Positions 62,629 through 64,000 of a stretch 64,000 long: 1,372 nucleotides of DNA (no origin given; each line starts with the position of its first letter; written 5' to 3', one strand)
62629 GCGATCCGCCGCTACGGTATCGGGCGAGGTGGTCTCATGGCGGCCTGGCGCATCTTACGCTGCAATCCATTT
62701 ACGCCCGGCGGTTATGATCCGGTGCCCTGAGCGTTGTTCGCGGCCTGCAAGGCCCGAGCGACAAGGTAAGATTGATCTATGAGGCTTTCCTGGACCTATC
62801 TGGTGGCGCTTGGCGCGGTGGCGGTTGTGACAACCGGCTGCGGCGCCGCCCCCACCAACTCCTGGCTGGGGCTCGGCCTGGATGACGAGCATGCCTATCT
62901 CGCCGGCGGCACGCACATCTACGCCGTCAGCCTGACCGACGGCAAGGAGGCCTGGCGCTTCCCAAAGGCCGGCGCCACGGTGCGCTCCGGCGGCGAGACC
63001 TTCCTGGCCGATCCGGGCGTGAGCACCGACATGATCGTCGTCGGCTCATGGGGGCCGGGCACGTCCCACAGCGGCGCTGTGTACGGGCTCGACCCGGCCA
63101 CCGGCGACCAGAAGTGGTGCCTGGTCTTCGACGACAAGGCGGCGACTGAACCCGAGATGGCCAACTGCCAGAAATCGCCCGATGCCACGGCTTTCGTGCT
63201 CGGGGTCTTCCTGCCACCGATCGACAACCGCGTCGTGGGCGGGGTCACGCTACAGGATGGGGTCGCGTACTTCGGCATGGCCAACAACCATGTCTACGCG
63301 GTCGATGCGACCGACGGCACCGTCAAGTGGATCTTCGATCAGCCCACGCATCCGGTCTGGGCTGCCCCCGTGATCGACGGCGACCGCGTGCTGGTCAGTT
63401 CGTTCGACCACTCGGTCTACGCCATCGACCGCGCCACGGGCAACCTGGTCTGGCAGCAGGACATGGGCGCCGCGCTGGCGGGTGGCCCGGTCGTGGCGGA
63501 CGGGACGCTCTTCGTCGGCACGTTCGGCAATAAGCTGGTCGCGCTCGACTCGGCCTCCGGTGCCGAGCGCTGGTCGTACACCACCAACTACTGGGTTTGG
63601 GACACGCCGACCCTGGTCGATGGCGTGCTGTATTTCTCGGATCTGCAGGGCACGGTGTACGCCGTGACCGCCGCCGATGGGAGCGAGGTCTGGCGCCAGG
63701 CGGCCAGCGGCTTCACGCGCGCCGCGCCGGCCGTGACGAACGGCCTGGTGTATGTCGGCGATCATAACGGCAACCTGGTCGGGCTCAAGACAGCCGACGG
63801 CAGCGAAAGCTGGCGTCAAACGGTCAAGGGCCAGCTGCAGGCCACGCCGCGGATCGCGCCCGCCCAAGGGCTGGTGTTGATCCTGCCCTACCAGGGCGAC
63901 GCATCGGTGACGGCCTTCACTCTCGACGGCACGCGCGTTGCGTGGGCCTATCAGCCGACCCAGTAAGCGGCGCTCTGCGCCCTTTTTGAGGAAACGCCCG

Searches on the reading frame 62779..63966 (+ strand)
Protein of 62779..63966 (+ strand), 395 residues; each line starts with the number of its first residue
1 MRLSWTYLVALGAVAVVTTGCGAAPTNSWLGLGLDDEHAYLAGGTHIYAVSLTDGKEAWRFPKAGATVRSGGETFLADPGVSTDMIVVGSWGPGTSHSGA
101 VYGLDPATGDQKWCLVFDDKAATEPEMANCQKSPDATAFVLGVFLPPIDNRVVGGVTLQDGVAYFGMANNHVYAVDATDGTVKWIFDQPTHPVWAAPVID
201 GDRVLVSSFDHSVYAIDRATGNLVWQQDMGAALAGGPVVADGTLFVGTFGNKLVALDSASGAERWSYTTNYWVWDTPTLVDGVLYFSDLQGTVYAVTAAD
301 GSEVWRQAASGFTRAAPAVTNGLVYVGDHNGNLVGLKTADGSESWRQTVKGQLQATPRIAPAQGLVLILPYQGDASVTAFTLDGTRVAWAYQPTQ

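Call 15: search_protein_families(library=pfam, proteins=[window:62779-63966:+], max_evalue=0.001)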
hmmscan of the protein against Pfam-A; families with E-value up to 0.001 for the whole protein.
window:62779-63966:+ (395 aa): 3 families
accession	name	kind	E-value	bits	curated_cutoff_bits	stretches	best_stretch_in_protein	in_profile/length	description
PF13360.13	PQQ_2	-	1e-43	150.1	27.6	2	211-389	3-193/233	Outer membrane protein assembly factor BamB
PF13570.13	Beta-prop_ACSF4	-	3.7e-35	122.3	133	2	159-311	60-214/329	Beta-alanine-activating enzyme, beta-propeller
PF01011.28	PQQ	-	1.5e-21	77.2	26.7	1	236-270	52-86/595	Glucose/ethanol/alcohol dehydrogenase, beta-propeller domain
